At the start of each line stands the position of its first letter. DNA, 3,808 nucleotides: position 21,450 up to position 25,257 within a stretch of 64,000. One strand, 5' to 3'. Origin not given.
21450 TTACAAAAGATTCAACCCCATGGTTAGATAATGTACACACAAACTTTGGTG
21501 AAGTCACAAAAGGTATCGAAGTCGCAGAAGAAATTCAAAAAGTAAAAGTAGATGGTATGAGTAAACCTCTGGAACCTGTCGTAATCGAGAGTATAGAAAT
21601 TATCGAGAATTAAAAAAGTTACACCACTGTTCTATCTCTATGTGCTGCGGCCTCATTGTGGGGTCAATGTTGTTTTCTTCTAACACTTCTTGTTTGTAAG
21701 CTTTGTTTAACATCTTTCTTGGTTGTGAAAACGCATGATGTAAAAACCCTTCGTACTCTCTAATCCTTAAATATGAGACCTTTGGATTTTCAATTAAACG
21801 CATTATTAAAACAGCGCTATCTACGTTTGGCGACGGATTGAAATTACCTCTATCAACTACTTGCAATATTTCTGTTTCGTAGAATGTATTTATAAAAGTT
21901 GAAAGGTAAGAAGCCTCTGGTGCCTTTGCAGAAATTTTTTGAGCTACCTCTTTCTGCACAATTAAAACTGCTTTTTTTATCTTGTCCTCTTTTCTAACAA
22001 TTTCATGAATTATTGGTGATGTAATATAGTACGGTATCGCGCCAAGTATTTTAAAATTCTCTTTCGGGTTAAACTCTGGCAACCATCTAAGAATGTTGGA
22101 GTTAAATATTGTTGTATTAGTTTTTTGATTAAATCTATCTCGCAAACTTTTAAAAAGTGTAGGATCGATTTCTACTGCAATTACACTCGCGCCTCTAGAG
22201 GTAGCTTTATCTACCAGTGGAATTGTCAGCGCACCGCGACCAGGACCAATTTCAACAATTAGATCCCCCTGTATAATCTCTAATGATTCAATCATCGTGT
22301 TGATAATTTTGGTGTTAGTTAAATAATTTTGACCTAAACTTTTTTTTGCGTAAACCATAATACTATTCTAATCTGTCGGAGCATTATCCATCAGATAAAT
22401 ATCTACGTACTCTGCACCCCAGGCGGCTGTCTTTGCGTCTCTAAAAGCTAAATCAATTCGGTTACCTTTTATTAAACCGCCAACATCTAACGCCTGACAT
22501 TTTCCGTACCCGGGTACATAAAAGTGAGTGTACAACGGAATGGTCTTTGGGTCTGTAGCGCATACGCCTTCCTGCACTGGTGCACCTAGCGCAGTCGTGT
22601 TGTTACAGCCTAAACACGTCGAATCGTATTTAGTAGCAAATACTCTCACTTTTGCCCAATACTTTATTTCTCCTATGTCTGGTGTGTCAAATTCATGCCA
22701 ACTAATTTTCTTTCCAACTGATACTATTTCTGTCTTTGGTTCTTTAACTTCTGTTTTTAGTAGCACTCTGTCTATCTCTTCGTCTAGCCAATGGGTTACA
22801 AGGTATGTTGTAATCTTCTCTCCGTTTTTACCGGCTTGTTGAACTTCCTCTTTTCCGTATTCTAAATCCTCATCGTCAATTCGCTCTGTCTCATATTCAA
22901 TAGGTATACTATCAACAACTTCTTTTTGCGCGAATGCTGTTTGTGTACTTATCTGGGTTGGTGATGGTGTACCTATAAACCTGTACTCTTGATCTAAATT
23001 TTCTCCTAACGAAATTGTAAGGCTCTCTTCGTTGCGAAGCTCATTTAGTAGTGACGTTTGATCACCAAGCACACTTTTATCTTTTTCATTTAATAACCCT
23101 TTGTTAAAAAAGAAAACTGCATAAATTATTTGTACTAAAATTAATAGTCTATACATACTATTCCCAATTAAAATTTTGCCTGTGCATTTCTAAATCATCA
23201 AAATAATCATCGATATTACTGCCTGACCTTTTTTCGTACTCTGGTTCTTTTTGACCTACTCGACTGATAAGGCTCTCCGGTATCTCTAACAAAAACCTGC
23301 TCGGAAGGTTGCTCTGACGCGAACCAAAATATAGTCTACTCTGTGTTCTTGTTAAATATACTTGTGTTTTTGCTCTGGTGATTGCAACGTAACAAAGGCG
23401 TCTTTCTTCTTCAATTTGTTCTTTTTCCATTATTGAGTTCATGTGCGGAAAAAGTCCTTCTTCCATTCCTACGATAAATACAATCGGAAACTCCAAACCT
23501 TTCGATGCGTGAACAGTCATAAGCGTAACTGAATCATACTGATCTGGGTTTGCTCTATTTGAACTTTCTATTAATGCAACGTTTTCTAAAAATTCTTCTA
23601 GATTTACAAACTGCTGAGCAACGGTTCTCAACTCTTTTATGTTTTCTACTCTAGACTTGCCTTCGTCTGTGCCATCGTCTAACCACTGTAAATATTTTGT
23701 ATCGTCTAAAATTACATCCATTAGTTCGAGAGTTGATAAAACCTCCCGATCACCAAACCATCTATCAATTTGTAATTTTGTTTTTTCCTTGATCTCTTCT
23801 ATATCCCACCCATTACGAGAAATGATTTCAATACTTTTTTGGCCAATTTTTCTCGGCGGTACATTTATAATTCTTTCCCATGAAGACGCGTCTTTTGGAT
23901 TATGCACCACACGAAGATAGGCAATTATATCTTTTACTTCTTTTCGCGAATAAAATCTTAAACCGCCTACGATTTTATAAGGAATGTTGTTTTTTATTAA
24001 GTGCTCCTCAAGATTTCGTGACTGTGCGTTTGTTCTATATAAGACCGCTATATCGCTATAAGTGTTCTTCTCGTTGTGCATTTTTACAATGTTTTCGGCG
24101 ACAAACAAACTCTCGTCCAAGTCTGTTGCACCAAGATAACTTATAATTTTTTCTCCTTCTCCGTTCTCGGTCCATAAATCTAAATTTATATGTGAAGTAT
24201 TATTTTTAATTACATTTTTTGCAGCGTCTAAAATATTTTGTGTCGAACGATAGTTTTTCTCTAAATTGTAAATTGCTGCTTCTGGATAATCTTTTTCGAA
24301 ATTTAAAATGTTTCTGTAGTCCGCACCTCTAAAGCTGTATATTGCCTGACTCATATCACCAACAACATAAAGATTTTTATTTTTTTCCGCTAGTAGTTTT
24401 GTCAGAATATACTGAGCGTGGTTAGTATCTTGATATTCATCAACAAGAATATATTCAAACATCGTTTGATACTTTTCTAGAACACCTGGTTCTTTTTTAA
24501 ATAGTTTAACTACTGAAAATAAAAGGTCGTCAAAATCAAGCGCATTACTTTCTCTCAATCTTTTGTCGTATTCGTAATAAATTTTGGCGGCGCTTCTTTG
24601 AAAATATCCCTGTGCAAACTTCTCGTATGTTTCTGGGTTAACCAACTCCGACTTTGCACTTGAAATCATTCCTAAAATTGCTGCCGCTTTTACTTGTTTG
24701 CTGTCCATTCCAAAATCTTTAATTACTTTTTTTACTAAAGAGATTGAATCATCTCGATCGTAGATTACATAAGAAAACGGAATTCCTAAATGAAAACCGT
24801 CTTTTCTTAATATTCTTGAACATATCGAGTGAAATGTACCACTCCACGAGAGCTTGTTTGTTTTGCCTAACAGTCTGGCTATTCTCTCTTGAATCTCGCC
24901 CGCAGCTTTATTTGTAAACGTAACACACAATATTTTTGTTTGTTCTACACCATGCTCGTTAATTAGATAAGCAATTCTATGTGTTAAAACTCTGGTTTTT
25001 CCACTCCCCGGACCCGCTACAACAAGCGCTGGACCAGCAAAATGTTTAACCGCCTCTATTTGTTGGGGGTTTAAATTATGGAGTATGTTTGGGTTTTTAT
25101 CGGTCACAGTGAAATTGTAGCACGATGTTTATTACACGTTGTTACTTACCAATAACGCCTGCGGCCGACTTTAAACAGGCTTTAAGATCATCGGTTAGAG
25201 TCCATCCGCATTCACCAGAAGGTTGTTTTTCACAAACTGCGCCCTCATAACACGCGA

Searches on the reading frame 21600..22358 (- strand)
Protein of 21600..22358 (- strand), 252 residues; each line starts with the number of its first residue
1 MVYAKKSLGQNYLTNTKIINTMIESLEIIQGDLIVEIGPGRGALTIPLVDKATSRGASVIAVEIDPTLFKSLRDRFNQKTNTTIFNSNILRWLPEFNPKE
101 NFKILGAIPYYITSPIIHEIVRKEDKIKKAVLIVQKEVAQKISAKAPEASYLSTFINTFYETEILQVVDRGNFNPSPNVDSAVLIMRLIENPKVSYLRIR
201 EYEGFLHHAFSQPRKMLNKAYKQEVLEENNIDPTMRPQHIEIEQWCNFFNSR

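Call 55: search_protein_families(library=pfam, proteins=[window:21600-22358:-])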
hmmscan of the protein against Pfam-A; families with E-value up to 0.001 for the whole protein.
window:21600-22358:- (252 aa): 1 family
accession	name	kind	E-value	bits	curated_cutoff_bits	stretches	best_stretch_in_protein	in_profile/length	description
PF00398.26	RrnaAD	-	7.9e-53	179.7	24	1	4-250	4-259/263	Ribosomal RNA adenine dimethylase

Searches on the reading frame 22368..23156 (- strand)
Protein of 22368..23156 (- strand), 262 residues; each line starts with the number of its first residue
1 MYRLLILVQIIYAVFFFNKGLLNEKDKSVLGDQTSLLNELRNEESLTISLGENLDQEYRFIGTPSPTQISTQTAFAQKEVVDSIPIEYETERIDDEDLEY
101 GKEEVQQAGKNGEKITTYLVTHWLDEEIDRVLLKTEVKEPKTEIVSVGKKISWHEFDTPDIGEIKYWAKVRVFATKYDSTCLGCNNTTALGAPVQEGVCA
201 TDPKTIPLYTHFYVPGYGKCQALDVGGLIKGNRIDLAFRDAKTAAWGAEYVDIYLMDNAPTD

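Call 55: search_protein_families(library=pfam, proteins=[window:22368-23156:-])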
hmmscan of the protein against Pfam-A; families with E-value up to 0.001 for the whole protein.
window:22368-23156:- (262 aa): 2 families
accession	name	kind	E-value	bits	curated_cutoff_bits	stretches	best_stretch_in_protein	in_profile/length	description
PF07501.17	G5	-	8.1e-15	55.3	23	1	78-150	2-75/75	G5 domain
PF06725.17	3D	-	7.9e-10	39.2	23.8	1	198-256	2-71/72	3D domain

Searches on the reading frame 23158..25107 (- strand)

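Call 55: search_protein_families(library=pfam, proteins=[window:23158-25107:-])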
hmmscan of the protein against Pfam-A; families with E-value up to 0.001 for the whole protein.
window:23158-25107:- (649 aa): 8 families
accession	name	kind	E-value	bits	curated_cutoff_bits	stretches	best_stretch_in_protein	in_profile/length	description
PF00580.27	UvrD-helicase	-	8e-90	301.6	23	1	12-275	1-271/271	UvrD/REP helicase N-terminal domain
PF13361.12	UvrD_C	-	3.2e-76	257.5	25.6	2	280-433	1-154/350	UvrD-like helicase C-terminal domain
PF13245.12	AAA_19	-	4.3e-23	82.4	25.1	1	16-260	1-134/134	AAA domain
PF13538.12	UvrD_C_2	-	1e-11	44.9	27.4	1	527-586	2-52/52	UvrD-like helicase C-terminal domain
PF01443.25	Viral_helicase1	-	1.6e-07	31.8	21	0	526-584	178-225/228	Viral superfamily 1 RNA helicase core domain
PF13604.12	AAA_30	-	1.4e-06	28.6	27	1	12-76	2-66/191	AAA domain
PF13086.12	AAA_11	-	2.4e-06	28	27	1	11-82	1-75/257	AAA domain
PF04851.21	ResIII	-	0.00027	21.3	22.5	0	11-85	3-85/164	Type III restriction enzyme, res subunit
